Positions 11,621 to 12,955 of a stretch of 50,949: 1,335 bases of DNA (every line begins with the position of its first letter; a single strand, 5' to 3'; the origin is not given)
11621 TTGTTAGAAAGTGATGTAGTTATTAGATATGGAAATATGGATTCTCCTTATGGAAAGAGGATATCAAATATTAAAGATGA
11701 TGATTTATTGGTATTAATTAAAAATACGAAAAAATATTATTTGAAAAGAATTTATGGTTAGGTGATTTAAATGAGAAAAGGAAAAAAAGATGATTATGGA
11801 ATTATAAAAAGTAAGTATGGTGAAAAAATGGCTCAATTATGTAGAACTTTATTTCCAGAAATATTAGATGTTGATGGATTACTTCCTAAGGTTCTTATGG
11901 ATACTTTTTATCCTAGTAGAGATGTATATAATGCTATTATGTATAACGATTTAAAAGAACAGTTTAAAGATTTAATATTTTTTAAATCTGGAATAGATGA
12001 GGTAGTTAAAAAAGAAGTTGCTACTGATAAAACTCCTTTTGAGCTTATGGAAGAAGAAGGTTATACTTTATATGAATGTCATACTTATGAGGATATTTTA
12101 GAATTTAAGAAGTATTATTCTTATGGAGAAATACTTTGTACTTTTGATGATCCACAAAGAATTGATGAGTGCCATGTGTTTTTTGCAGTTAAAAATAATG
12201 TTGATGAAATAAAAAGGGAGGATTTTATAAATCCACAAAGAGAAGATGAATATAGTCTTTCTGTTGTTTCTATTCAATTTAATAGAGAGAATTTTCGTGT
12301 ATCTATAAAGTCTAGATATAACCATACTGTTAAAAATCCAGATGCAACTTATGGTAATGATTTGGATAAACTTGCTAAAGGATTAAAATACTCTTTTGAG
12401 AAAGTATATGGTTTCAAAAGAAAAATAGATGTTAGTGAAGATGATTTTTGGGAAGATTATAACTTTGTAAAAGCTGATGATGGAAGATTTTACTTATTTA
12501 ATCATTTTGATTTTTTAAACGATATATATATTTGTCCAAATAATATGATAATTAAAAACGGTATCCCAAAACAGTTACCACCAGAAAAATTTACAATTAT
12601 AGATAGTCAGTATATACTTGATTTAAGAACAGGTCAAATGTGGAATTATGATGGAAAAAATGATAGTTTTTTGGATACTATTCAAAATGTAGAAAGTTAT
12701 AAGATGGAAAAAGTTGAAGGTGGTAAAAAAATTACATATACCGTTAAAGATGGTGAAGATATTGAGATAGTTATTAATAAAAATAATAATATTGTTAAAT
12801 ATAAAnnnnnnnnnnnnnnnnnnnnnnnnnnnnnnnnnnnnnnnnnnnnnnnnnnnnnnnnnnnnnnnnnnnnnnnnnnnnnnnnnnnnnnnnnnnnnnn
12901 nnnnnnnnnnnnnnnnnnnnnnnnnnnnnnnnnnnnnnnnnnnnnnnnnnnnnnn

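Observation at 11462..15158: Mirror-ordered duplicated two-gene module: small ~95-aa protein + cytoplasmic LRR protein with an unrecognised N-domain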

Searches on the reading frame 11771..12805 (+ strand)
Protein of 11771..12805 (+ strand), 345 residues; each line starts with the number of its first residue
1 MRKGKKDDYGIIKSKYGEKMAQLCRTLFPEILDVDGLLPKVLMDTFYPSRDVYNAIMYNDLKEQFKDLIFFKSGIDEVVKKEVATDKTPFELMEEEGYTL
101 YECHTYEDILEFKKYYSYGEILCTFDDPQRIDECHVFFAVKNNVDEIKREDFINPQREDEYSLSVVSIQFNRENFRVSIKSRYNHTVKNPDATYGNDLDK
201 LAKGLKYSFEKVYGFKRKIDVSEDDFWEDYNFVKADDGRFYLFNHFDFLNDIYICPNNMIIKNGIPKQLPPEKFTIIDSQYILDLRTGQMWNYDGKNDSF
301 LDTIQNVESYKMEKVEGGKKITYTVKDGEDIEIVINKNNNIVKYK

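Call 9: find_homologous_proteins(query=window:11771-12805:+)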
Query window:11771-12805:+ (345 aa): 538 proteins with E <= 0.001 among 1573 candidates; the best 120 are listed.
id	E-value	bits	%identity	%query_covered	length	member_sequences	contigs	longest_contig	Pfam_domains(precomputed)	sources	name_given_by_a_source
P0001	1.5e-228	776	99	100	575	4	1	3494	PF13306.13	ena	-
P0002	3.6e-83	298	47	98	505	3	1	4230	PF13306.13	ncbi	-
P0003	1.3e-81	293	49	98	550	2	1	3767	PF13306.13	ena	-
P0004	1.6e-81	292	47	97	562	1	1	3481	PF13306.13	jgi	-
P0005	9.7e-81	290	47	98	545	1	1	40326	-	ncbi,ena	-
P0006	2.2e-80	289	47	97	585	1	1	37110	PF13306.13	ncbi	-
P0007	2.6e-80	288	46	98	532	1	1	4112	PF13306.13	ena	-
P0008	2.9e-80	288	46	98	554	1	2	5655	PF13306.13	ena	-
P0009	3.6e-80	288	46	97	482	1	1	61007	-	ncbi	-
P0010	1.1e-79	286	48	97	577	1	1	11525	PF13306.13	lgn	-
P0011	1.1e-79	286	47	98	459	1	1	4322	-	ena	-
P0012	2.5e-79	285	48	98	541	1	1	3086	-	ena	-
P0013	4.1e-79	284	46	94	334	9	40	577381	-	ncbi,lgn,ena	-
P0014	6.2e-79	284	48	98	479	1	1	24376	-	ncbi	-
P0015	7.3e-79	284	46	97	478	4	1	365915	-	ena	-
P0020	2.2e-78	282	45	99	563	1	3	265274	PF13306.13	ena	-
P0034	2.2e-77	279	47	98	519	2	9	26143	-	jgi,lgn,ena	-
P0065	4.0e-76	275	46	98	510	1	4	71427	-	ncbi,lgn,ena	-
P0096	2.0e-75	272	43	98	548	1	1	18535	PF13306.13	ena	-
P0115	5.6e-75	271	47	97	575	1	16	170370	PF13306.13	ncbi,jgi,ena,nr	ncbi:MAG: hypothetical protein E7170_02225 [Firmicutes bacterium]|nr:hypothetical protein [Bacillota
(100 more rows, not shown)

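Call 19: search_solved_structures(query=A2, max_evalue=1, show_alignments=2)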
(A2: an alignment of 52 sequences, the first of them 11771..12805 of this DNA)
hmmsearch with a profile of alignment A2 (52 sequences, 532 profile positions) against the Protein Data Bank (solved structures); distinct sequences matched with E-value up to 1: 30.
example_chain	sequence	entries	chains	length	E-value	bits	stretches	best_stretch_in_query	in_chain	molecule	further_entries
4fs7_A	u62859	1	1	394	1.5e-19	73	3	338-476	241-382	Uncharacterized protein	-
4h09_A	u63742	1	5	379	6e-12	47.9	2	360-492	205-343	Hypothetical leucine rich repeat protein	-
4fdw_A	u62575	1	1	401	4.4e-07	31.9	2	319-492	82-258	leucine rich hypothetical protein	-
4fd0_A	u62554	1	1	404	0.00012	23.9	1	317-492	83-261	Leucine rich hypothetical protein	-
1d0b_A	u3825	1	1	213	0.00087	21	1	354-509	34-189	INTERNALIN B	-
1otn_A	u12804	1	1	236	0.00087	21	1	355-508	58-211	Internalin B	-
1oto_A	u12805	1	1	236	0.0013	20.4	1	324-483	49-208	Internalin B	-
1otm_A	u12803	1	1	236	0.0013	20.4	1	325-483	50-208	internalin B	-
6dbf_A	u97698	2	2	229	0.0014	20.3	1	354-509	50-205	Listeria virulence factor InlB | InlB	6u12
4cil_A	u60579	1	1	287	0.0021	19.8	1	360-493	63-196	YOPM-CAP, INTERNALIN B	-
2wqx_A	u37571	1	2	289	0.0023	19.6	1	334-512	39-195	INTERNALIN B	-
8qp7_A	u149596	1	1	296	0.0035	19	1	360-494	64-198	Yop effector YopM,Internalin B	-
2uzx_A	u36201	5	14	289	0.0036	19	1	354-513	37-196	INTERNALIN B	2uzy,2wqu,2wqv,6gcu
1h6t_A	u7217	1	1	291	0.0037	18.9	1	354-513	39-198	INTERNALIN B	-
6dbg_A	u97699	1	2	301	0.004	18.8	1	354-513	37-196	Internalin B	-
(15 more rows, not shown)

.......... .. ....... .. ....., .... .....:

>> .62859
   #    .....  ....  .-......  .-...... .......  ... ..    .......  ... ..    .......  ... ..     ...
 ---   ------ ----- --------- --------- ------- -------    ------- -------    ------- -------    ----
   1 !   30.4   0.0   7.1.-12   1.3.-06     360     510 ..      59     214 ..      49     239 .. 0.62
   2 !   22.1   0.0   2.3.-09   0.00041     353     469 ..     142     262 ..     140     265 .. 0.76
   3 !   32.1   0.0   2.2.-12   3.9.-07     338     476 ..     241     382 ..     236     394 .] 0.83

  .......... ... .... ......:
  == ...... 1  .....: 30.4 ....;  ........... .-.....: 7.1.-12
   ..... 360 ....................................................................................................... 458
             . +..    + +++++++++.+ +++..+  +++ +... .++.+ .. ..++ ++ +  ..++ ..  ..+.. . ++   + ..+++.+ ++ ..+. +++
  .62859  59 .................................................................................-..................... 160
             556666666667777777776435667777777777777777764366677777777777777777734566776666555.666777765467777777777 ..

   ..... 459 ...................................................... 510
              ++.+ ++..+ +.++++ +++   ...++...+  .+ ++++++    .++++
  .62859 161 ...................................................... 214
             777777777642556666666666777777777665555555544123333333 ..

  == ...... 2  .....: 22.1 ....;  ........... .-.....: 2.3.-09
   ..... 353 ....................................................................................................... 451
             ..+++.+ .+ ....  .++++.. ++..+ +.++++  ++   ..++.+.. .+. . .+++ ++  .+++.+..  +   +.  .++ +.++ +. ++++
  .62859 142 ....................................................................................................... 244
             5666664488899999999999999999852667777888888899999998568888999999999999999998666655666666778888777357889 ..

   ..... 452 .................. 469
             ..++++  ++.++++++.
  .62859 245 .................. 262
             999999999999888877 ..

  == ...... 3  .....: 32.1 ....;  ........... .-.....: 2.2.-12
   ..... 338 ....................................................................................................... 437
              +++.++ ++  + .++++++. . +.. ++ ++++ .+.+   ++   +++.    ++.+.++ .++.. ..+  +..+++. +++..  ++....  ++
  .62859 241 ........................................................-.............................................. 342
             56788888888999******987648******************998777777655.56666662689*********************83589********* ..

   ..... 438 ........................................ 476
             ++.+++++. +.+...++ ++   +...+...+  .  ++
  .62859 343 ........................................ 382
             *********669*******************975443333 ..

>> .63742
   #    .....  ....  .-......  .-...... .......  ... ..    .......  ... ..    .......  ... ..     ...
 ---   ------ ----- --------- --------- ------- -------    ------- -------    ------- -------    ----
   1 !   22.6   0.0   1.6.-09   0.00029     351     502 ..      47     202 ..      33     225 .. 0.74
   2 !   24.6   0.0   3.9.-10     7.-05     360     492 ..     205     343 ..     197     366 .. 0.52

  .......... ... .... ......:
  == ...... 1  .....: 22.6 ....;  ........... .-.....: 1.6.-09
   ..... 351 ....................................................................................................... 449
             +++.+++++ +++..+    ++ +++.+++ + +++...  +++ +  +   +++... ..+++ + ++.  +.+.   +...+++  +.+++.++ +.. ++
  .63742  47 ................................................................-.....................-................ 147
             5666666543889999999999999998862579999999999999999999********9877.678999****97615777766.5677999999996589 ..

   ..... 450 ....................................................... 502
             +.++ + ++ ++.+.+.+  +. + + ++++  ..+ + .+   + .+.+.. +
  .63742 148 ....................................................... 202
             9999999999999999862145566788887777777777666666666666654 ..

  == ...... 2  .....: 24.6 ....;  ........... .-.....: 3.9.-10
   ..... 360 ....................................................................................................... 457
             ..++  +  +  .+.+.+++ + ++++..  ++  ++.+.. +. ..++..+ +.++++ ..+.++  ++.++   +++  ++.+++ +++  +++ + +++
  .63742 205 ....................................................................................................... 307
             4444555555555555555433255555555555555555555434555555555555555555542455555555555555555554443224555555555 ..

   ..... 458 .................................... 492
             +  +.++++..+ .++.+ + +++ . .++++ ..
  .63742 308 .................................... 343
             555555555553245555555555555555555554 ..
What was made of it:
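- On BspA/TpLRR proteins (Pfam LRR_5): The PDB LRR_5 proteins 4fs7 and 4h09 are hit at E=1.5e-19 and 6e-12 (call 19).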

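Call 29: predict_structure(alignment_id=A2)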
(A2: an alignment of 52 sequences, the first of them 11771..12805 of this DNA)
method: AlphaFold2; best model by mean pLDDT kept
length: 345 residues; sequences in the alignment: 52
mean_pLDDT: 83.4   pTM: 0.58
mean pLDDT of the five models: 83.4, 82.0, 81.2, 78.7, 78.1
residues with pLDDT >= 90: 131; 70-90: 162; 50-70: 45; < 50: 7
segments of 3 or more residues with pLDDT < 50: 1-5
pLDDT, mean of each block of 10 residues (from residue 1): 59 96 89 87 95 90 87 71 82 97 94 85 75 92 92 82 91 81 62 72 91 74 68 91 78 84 87 83 87 66 77 90 90 87 88
secondary structure, 60 per line:
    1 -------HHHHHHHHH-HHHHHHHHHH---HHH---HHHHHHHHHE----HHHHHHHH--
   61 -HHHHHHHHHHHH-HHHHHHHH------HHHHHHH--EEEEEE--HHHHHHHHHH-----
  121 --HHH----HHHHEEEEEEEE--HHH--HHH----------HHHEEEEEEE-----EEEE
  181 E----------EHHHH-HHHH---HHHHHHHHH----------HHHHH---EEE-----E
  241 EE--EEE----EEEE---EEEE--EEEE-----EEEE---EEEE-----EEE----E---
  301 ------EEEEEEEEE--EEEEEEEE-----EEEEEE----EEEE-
elements in order: H8-16 H18-27 H37-45 H51-58 H62-73 H75-82 H89-95 E98-103 H106-115 H130-133 E134-141 E165-171 E177-181 H193-196 H198-201 H205-213 H224-228 E232-234 E240-242 E245-247 E252-255 E259-262 E265-268 E274-277 E281-284 E290-292 E307-315 E318-325 E331-336 E341-344

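Call 33: fold_search(model_id=the predicted structure, library=pdb)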
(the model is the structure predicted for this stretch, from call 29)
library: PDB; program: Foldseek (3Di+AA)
matches with E <= 10: 472; with E <= 0.001: 0
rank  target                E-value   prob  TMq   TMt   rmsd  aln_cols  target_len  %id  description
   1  1q7f_B                7.5e-02  0.20  0.12  0.14  17.3       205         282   10  Brain Tumor NHL domain (released 2003-10-21)
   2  3u1w_A                9.4e-02  0.06  0.09  0.12  21.4       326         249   10  Crystal structure of a Calcium binding protein (BDI_1975) from Parabacteroides distasonis ATCC 8503 at 2.00 A resoluti (released 2012-01-25)
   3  9azz_A                1.2e-01  0.57  0.12  0.22  13.7       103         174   17  Crystal structure of outer membrane lipoprotein carrier protein (LolA) from Ehrlichia ruminantium (released 2024-03-20)
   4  4zlr_A                1.2e-01  0.16  0.13  0.15  17.1       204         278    9  Structure of the Brat-NHL domain bound to consensus RNA motif (released 2015-11-11)
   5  8hq2_D                1.2e-01  0.16  0.15  0.11  19.8       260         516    7  Crystal structure of human ADAM22 in complex with human LGI1 mutant (released 2023-12-13)
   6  3v7d_D                1.4e-01  0.14  0.13  0.11  16.2       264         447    9  Crystal Structure of ScSkp1-ScCdc4-pSic1 peptide complex (released 2012-05-02)
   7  9g33_UH               1.5e-01  0.63  0.16  0.10   9.5       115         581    9  Stalled 90S - Utp23-Krr1-deltaC3 (released 2025-06-18)
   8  8suc                  1.7e-01  0.14  0.13  0.15  16.9       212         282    8  NHL-2 NHL domain (released 2024-05-08)
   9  5y2z_H                2.1e-01  0.15  0.17  0.17  19.7       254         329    7  Crystal structure of human LGI1 EPTP-ADAM22 complex (released 2018-05-02)
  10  2h47_D                2.3e-01  0.47  0.14  0.14   8.5       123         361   10  Crystal Structure of an Electron Transfer Complex Between Aromatic Amine Dephydrogenase and Azurin from Alcaligenes Fa (released 2006-11-21)
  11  2h47_F                2.3e-01  0.33  0.14  0.14  10.5       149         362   11  Crystal Structure of an Electron Transfer Complex Between Aromatic Amine Dephydrogenase and Azurin from Alcaligenes Fa (released 2006-11-21)
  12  7ep9_A                2.5e-01  0.05  0.11  0.07  21.6       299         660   12  The structure of carboxypeptidase from Fusobacterium nucleatum (released 2021-10-27)
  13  4ki3_H                2.6e-01  0.12  0.10  0.18  15.9       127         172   12  1.70 Angstrom resolution crystal structure of outer-membrane lipoprotein carrier protein (lolA) from Yersinia pestis C (released 2013-05-15)
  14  4zlr_B                2.8e-01  0.12  0.13  0.15  17.1       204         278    9  Structure of the Brat-NHL domain bound to consensus RNA motif (released 2015-11-11)
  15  9y4h_Ag               2.9e-01  0.30  0.14  0.16   9.3       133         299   11  Structure of guinea pig ribosome with P/E-tRNA and mRNA (released 2026-02-18)
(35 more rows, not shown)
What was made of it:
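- The best PDB hit for the L model has E=0.075 and TM<0.2 (call 33).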

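Call 47: search_protein_representatives(alignment_id=A5)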
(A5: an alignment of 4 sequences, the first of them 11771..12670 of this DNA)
Query: 4 sequences, 300 profile positions. Proteins with E-value up to 0.001 (for the whole library): 1259; up to 1e-10: 1063; up to 1e-30: 727. The best 150 are listed.
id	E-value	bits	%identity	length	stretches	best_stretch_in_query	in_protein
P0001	3.8e-146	502.5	-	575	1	1-299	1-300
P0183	7.9e-137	471.9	-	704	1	1-299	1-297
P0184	5.2e-130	449.5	-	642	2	1-299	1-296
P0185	3.1e-126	437.1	-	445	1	6-300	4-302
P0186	1.0e-124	432.1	-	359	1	3-299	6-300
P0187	3.9e-120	417.1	-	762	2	1-299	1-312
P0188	5.0e-118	410.2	-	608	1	6-299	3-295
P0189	3.0e-114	397.8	-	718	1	1-299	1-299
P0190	7.7e-114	396.4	-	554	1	1-299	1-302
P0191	1.3e-110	385.9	-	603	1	3-299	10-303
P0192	7.9e-110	383.2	-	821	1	1-291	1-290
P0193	2.9e-109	381.4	-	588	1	5-299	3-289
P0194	2.8e-108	378.2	-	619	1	4-299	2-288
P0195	2.2e-107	375.2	-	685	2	6-299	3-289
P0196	1.6e-106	372.4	-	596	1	5-290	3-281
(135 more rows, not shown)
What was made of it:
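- Family size and fixed N-terminal position: 1259 clusters at E<=1e-3, 727 at E<=1e-30, with the domain at residues ~1-300 in nearly all of the 150 hits listed (call 47).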

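Call 51: search_protein_families(library=pfam, alignment_id=A2, max_evalue=1)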
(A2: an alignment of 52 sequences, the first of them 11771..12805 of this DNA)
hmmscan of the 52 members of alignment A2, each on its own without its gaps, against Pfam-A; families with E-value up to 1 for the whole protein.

A. member 1, window:11771-12805:+ (345 aa): 1 family
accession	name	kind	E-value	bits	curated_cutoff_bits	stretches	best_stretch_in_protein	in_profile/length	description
PF04225.17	LysM_OapA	-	0.16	12.5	22.3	1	308-341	26-59/85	Opacity-associated protein A LysM-like domain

B. families by the number of members that match (of 52 scanned): 35 families (the first 25 are shown)
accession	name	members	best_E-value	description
PF13306.12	LRR_5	28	1.2e-32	BspA type Leucine rich repeat region (6 copies)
PF03871.20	RNA_pol_Rpb5_N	5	0.058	RNA polymerase Rpb5, N-terminal domain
PF21129.3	TibC_1st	3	0.11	Glycosyltransferase TibC, N-terminal domain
PF23736.1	Ig_ZP2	2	0.037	Zona pellucida sperm-binding protein 2, Ig-like domain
PF03382.20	DUF285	1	1.7e-06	Mycoplasma protein of unknown function, DUF285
PF11380.13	Stealth_CR2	1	0.00021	Stealth protein CR2, conserved region 2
PF23622.1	LRR_At1g61320_AtMIF1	1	0.0018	At1g61320/AtMIF1, LRR domain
PF11741.13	AMIN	1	0.0029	AMIN domain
PF03337.18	Pox_F12L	1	0.0045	Poxvirus F12L protein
PF02765.23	POT1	1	0.0063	Telomeric single stranded DNA binding POT1/CDC13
PF05813.17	Orthopox_F7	1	0.0088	Orthopoxvirus F7 protein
PF14696.12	Glyoxalase_5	1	0.016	Hydroxyphenylpyruvate dioxygenase, HPPD, N-terminal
PF23533.1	Microp_apicomplexa_19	1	0.027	Apicomplexa microprotein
PF19369.4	DUF5944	1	0.036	Family of unknown function (DUF5944)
PF03894.20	XFP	1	0.046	D-xylulose 5-phosphate/D-fructose 6-phosphate phosphoketolase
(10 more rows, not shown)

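Call 54: fold_search(model_id=the predicted structure, library=viral)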
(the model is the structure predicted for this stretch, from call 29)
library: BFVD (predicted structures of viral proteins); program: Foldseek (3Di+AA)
matches with E <= 10: 728; with E <= 0.001: 0
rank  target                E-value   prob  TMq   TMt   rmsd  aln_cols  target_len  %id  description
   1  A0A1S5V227            1.5e-02  0.72  0.15  0.11  13.7       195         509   16  (no name in the UniProt tables at hand)
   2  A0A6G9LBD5            5.5e-02  0.21  0.09  0.14  12.7       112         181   20  Uncharacterized protein [Salmonella phage bering]
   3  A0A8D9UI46            5.8e-02  0.33  0.15  0.16  19.8       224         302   12  (no name in the UniProt tables at hand)
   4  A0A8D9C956            6.2e-02  0.30  0.17  0.08  20.6       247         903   11  Uncharacterized protein [uncultured marine phage]
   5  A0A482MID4            7.8e-02  0.85  0.14  0.09   8.4       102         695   13  Uncharacterized protein [Nodularia phage vB_NspS-kac68v161]
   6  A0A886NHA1            8.2e-02  0.10  0.13  0.17  19.7       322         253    7  (no name in the UniProt tables at hand)
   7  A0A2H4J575            1.2e-01  0.08  0.11  0.10  19.7       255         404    9  Uncharacterized protein [uncultured Caudovirales phage]
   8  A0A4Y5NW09            1.3e-01  0.28  0.11  0.15  16.6       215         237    6  (no name in the UniProt tables at hand)
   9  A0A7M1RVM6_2          1.7e-01  0.03  0.09  0.03  26.8       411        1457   12  Uncharacterized protein [uncultured phage cr131_1]
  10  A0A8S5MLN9            1.8e-01  0.08  0.09  0.10  20.7       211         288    9  Uncharacterized protein [Podoviridae sp. ctlpi2]
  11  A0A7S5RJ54            1.9e-01  0.30  0.11  0.21  10.6       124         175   11  (no name in the UniProt tables at hand)
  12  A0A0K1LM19            2.2e-01  0.10  0.13  0.11  19.9       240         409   11  Uncharacterized protein [Caulobacter phage Seuss]
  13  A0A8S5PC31            2.3e-01  0.06  0.10  0.06  25.1       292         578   11  Tail protein [Myoviridae sp. ct2Pw37]
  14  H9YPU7                2.4e-01  0.08  0.12  0.09  14.7       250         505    9  (no name in the UniProt tables at hand)
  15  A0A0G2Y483            2.4e-01  0.08  0.14  0.10  23.9       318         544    8  BTB/POZ domain-containing protein [Acanthamoeba polyphaga mimivirus Kroon]
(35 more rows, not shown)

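Call 57: search_dna_similar(query=window:11771-12670:+, collection=phages, mode=protein, max_evalue=0.001, max_rows=10)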
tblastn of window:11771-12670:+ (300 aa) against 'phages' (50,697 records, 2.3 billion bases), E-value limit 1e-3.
No match.

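Call 58: search_dna_similar(query=window:11771-12670:+, collection=plasmids, mode=protein, max_evalue=0.001, max_rows=10)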
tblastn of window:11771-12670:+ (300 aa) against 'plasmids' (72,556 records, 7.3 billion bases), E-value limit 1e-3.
No match.
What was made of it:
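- On Known anti-phage defence systems (PADLOC-DB v2): No plasmid or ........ phage copies exist (calls 57, 58).
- Not found on plasmids or on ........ phages (calls 57, 58).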

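Call 64: search_solved_structures(query=A5, max_evalue=10, show_alignments=4)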
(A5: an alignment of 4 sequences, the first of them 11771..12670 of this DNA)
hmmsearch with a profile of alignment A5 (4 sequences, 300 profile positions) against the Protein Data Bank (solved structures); distinct sequences matched with E-value up to 10: 1.
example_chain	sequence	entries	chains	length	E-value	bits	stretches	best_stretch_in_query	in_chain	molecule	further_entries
8xi2_d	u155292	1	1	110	0.95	11.9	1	151-202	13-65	Small nuclear ribonucleoprotein Sm D2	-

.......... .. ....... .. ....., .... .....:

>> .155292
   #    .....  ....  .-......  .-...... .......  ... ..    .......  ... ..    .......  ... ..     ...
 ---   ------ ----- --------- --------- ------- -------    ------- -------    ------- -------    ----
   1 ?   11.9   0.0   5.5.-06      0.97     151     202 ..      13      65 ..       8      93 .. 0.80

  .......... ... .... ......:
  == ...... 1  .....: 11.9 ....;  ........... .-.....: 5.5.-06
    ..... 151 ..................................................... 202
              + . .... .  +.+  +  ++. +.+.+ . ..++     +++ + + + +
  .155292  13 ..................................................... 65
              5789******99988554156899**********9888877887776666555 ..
